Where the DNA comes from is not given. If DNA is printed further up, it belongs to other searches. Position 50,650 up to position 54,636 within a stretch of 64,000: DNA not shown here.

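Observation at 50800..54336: SauUSI-type PLD-helicase-DUF3427 restriction architecture with an N-terminal histidine-triad (HIT) domain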

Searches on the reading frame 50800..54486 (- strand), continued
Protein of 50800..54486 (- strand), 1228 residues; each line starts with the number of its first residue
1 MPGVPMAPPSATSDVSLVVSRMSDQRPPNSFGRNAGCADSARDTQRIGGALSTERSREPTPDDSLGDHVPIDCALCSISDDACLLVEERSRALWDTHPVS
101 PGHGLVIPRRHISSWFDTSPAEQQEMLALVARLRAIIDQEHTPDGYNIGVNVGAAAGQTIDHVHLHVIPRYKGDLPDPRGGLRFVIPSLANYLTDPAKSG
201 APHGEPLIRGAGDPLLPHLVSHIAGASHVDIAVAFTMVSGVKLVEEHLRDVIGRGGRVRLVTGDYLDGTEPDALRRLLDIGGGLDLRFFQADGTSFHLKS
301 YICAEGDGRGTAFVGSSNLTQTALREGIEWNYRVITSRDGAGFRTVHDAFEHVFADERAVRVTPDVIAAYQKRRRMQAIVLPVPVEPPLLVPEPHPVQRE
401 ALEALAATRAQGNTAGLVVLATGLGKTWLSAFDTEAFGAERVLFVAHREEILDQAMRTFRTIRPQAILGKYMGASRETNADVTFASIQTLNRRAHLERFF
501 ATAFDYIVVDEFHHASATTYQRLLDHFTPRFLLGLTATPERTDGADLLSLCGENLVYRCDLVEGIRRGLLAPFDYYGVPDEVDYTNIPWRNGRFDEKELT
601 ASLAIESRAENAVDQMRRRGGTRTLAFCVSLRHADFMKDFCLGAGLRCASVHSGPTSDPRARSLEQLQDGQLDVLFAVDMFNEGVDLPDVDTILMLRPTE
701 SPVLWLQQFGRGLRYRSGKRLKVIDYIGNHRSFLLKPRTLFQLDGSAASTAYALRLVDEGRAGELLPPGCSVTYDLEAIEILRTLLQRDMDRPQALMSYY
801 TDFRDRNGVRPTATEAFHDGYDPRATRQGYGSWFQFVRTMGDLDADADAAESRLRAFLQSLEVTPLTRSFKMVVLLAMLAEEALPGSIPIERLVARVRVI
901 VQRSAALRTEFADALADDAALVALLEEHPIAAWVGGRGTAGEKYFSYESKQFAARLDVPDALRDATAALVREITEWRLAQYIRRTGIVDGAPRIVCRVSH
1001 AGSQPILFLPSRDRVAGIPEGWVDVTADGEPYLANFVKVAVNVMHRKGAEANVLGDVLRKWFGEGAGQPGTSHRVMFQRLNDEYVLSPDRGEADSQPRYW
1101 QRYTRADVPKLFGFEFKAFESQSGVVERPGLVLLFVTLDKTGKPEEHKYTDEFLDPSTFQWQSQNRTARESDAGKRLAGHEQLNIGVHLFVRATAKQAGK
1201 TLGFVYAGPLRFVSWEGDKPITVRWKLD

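Call 46: find_encoding_contigs(protein=P0062, flank=6000, max_places=2)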
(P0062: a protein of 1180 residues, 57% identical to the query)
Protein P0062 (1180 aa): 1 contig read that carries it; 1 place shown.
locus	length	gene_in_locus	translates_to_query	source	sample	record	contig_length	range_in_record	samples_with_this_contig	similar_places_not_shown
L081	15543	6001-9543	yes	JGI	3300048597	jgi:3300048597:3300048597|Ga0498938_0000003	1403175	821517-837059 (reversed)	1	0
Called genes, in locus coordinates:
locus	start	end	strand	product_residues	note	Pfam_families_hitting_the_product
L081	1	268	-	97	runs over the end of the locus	PF05016:ParE_toxin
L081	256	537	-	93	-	-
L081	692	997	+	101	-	PF13560:HTH_31 (weak), PF01381:HTH_3, PF15943:YdaS_toxin (weak)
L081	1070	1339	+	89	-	PF10387:DUF2442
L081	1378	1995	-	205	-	PF13338:AbiEi_4 (weak)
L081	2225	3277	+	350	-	PF01381:HTH_3, PF12844:HTH_19 (weak), PF13560:HTH_31, PF06114:Peptidase_M78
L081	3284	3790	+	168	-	PF01850:PIN (faint), PF11848:DUF3368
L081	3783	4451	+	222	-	PF13590:DUF4136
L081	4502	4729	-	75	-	-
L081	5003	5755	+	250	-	-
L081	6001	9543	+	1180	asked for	PF01230:HIT, PF11969:DcpS_C, PF13091:PLDc_2 (weak), PF04851:ResIII, PF00270:DEAD (weak), PF00271:Helicase_C, PF11907:DUF3427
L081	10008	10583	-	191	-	PF01066:CDP-OH_P_transf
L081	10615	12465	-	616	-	PF01541:GIY-YIG, PF27096:UvrC_M, PF02151:UVR, PF22920:UvrC_RNaseH, PF08459:UvrC_RNaseH_dom, PF14520:HHH_5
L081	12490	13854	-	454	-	PF01474:DAHP_synth_2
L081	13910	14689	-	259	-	PF03819:MazG, PF01503:PRA-PH (weak), PF03819:MazG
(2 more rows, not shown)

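Call 47: find_encoding_contigs(protein=P0078, flank=6000, max_places=2)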
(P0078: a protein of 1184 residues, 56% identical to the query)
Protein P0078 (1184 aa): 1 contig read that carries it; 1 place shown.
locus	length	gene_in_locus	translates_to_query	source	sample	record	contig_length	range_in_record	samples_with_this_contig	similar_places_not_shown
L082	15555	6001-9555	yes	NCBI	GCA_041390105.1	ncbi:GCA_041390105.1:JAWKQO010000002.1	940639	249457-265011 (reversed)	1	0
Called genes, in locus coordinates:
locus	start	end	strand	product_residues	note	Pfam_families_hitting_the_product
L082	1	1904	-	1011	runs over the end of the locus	PF04313:HSDR_N, PF04851:ResIII, PF18766:SWI2_SNF2, PF22679:T1R_D3-like, PF11867:T1RH-like_C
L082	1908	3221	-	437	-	PF01420:Methylase_S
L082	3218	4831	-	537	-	PF12161:HsdM_N, PF02384:N6_Mtase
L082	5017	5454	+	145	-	PF00293:NUDIX, PF14815:NUDIX_4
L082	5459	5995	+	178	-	PF10263:SprT-like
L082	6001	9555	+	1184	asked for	PF01230:HIT, PF11969:DcpS_C, PF13091:PLDc_2, PF00270:DEAD (faint), PF04851:ResIII, PF18766:SWI2_SNF2 (faint), PF00271:Helicase_C, PF11907:DUF3427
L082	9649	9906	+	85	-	-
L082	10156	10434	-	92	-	PF10387:DUF2442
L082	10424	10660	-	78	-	PF13711:DUF4160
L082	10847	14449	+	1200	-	PF00069:Pkinase, PF07714:PK_Tyr_Ser-Thr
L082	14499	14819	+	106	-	-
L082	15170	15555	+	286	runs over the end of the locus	PF08281:Sigma70_r4_2 (weak)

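Call 48: find_encoding_contigs(protein=P0026, flank=6000, max_places=2)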
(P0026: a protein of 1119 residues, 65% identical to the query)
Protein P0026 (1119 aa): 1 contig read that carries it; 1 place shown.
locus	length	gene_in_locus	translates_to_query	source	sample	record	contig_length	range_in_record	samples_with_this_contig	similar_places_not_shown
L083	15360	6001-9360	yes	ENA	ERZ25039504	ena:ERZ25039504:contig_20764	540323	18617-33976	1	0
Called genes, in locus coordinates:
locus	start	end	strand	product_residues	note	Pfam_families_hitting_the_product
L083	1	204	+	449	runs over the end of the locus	PF00072:Response_reg, PF00512:HisKA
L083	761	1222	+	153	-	-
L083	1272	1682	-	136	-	PF17765:MLTR_LBD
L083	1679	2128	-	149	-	PF13560:HTH_31, PF01381:HTH_3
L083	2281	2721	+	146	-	-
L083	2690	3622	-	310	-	PF00753:Lactamase_B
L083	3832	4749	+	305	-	PF13391:HNH_2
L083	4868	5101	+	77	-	-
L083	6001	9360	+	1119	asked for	PF01230:HIT, PF13091:PLDc_2, PF00270:DEAD (weak), PF04851:ResIII, PF00271:Helicase_C, PF11907:DUF3427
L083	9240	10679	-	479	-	-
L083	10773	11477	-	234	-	-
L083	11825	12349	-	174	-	-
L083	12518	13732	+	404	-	PF03704:BTAD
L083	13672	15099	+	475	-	PF14559:TPR_19 (faint)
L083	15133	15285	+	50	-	-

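Call 63: list_cluster_members(proteins=[window:50803-54336:-, window:50803-54486:-, window:54336-54905:-, window:54905-55435:-, window:57347-58201:-])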
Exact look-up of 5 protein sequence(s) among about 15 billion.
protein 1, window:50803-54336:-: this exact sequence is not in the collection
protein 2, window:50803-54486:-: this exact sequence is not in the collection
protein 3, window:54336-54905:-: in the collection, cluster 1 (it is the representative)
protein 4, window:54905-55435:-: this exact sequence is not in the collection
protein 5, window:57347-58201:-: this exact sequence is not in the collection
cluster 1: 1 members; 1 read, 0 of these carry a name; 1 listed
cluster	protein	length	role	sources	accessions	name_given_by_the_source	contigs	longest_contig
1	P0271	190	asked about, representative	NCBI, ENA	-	-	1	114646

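Call 70: find_encoding_contigs(protein=P0002, flank=3000, max_places=1)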
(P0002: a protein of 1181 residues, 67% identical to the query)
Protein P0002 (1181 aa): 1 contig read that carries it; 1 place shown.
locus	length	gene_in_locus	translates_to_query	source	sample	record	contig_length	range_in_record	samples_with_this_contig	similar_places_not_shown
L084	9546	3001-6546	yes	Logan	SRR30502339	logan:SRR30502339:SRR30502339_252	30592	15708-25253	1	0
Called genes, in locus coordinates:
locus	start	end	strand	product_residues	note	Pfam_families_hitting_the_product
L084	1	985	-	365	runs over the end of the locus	-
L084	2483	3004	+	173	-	PF01863:YgjP-like (weak), PF10263:SprT-like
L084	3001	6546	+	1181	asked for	PF01230:HIT, PF11969:DcpS_C, PF13091:PLDc_2, PF04851:ResIII, PF00270:DEAD (weak), PF00271:Helicase_C, PF11907:DUF3427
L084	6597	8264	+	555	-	-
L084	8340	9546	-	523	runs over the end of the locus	-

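Call 71: find_encoding_contigs(protein=P0044, flank=3000, max_places=1)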
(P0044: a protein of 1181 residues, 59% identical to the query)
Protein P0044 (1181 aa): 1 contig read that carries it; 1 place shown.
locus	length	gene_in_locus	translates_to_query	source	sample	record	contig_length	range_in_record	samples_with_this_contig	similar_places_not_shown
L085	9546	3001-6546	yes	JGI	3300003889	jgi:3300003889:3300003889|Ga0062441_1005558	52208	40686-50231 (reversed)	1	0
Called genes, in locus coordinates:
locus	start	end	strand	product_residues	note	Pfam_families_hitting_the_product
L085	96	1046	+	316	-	-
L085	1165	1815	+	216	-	-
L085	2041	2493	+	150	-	PF00293:NUDIX, PF14815:NUDIX_4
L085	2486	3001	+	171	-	PF10263:SprT-like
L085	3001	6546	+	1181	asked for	PF01230:HIT, PF13091:PLDc_2 (weak), PF00270:DEAD (faint), PF04851:ResIII, PF00271:Helicase_C, PF11907:DUF3427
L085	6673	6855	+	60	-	-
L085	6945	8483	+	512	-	PF00078:RVT_1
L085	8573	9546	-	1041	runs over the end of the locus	PF00580:UvrD-helicase, PF01443:Viral_helicase1 (faint), PF13245:AAA_19 (faint), PF00580:UvrD-helicase, PF13361:UvrD_C (weak), PF13538:UvrD_C_2 (faint), PF12705:PDDEXK_1 (weak)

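Call 72: find_encoding_contigs(protein=P0057, flank=3000, max_places=1)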
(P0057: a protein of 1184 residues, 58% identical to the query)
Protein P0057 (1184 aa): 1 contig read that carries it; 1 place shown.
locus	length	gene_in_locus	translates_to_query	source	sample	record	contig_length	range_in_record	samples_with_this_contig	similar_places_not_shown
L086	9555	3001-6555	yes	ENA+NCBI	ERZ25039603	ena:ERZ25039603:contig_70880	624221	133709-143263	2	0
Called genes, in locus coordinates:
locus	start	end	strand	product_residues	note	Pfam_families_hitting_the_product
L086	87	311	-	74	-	PF20208:ARPP-1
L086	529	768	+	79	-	PF09720:Unstab_antitox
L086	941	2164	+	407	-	PF09903:DUF2130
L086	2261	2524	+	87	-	PF04014:MazE_antitoxin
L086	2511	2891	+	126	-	PF01850:PIN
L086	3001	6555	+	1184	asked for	PF01230:HIT, PF11969:DcpS_C, PF00270:DEAD (weak), PF04851:ResIII, PF00271:Helicase_C, PF11907:DUF3427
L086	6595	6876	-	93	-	PF13538:UvrD_C_2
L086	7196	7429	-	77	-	PF09720:Unstab_antitox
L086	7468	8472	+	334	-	PF04055:Radical_SAM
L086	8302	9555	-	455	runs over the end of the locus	PF08378:NERD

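Call 73: find_encoding_contigs(protein=P0096, flank=3000, max_places=1)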
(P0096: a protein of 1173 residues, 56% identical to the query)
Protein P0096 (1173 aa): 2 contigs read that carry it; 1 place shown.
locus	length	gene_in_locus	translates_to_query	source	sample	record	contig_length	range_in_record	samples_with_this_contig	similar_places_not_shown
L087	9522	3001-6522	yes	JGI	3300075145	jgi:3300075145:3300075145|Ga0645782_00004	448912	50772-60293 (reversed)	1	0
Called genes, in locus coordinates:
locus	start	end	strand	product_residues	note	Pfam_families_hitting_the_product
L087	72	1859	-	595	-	PF07969:Amidohydro_3 (faint)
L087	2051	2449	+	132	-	PF00293:NUDIX, PF14815:NUDIX_4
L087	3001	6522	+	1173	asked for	PF01230:HIT, PF11969:DcpS_C, PF13091:PLDc_2, PF00270:DEAD (weak), PF04851:ResIII, PF00271:Helicase_C, PF11907:DUF3427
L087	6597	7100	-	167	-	-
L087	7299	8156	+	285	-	PF01523:PmbA_TldD_1st, PF19290:PmbA_TldD_2nd (weak)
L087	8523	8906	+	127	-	PF19289:PmbA_TldD_3rd (weak)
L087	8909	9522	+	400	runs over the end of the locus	PF01523:PmbA_TldD_1st (weak), PF19290:PmbA_TldD_2nd (weak), PF19289:PmbA_TldD_3rd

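Call 74: find_encoding_contigs(protein=P0106, flank=3000, max_places=1)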
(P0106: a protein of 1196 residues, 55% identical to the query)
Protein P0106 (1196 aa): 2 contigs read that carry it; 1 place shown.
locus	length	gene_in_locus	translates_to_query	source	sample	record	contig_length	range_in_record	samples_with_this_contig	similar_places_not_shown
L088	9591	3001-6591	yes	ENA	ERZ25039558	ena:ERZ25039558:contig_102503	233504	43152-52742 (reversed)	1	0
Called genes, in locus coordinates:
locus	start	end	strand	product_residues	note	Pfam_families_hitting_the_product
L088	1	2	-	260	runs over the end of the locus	PF00930:DPPIV_N (faint), PF26549:Tricorn_N, PF26550:Tricorn_2nd, PF07676:PD40, PF26550:Tricorn_2nd (weak), PF07676:PD40 (weak)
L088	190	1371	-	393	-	PF13784:Fic_N, PF02661:Fic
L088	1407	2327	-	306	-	PF25174:Beta-prop_THOC3 (faint), PF00930:DPPIV_N (faint), PF26549:Tricorn_N, PF26550:Tricorn_2nd, PF07676:PD40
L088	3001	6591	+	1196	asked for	PF01230:HIT, PF11969:DcpS_C, PF13091:PLDc_2, PF00270:DEAD (weak), PF04851:ResIII, PF00271:Helicase_C, PF11907:DUF3427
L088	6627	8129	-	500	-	PF12705:PDDEXK_1 (weak)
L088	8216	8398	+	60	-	PF15919:HicB_lk_antitox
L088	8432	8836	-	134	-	PF01381:HTH_3, PF13560:HTH_31 (weak)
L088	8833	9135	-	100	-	PF05015:HigB-like_toxin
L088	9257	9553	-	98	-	PF21716:dnstrm_HI1420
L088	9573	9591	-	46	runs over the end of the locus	-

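Call 93: predict_structure(alignment_id=A6)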
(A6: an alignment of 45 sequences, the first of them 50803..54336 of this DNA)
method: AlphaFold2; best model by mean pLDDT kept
length: 1178 residues; sequences in the alignment: 45
mean_pLDDT: 83.1   pTM: 0.60
mean pLDDT of the five models: 83.1, 82.4, 81.9, 80.8, 80.7
residues with pLDDT >= 90: 493; 70-90: 517; 50-70: 92; < 50: 76
segments of 3 or more residues with pLDDT < 50: 1-20, 103-109, 123-157, 328-333, 1041-1044
pLDDT, mean of each block of 10 residues (from residue 1): 32 37 77 91 74 87 80 89 89 74 47 78 39 37 39 49 77 91 87 91 91 80 91 89 62 87 76 69 72 80 87 90 64 60 90 96 92 88 94 88 88 90 75 91 88 93 71 89 83 68 88 89 96 86 85 95 95 93 97 96 88 90 89 73 92 82 88 95 89 81 91 90 93 85 83 84 88 83 92 93 93 82 95 93 94 78 87 92 84 92 93 94 93 67 85 87 69 90 89 88 92 86 87 84 62 89 85 87 91 79 91 79 88 92 85 92 89 91
secondary structure, 60 per line:
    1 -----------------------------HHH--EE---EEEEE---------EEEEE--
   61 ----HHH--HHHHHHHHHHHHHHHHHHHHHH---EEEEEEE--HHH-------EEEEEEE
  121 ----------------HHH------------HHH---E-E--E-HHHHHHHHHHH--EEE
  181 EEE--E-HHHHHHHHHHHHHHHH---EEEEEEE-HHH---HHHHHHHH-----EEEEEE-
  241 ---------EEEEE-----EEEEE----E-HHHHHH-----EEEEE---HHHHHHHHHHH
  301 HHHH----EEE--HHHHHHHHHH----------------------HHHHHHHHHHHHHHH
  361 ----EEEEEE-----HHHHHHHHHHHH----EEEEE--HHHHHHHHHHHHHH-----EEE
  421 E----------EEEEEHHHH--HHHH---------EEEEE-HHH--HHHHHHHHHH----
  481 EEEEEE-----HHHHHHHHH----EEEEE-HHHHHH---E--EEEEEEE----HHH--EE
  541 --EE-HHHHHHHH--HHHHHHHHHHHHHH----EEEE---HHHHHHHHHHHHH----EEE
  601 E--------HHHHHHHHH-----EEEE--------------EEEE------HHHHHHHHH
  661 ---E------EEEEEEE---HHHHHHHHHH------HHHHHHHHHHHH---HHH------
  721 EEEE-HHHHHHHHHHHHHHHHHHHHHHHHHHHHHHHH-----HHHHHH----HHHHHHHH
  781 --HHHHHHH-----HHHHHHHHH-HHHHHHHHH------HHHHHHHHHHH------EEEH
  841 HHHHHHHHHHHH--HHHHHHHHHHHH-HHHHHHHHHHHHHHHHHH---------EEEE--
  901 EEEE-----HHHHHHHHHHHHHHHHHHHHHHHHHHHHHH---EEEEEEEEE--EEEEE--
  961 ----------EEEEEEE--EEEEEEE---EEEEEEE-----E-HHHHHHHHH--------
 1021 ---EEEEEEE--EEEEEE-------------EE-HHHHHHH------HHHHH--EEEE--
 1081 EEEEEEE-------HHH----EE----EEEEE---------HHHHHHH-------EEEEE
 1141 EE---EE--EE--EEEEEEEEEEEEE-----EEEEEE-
elements in order (helices of 4 or more, strands of 3 or more residues): E40-44 E54-58 H70-91 E95-101 E114-120 H165-175 E178-183 H188-203 E207-213 H221-228 E234-239 E250-254 E260-264 H271-276 E282-286 H290-304 E309-311 H314-323 H346-360 E365-370 H376-387 E392-396 H399-412 E418-421 E432-436 H437-440 H443-446 E456-460 H467-476 E481-486 H492-500 E505-509 H511-516 E523-529 H546-553 H556-569 E574-577 H581-593 E598-601 H610-618 E624-627 E642-645 H652-660 E671-677 H681-690 H697-708 E721-724 H726-757 H763-768 H773-780 H783-789 H795-803 H805-813 H820-830 E837-839 H840-852 H855-866 H868-885 E895-898 E901-904 H910-939 E943-951 E954-958 E971-977 E980-986 E990-996 H1004-1012 E1024-1030 E1033-1038 H1055-1061 H1068-1072 E1075-1078 E1081-1087 E1108-1112 H1122-1128 E1136-1142 E1154-1166 E1172-1177
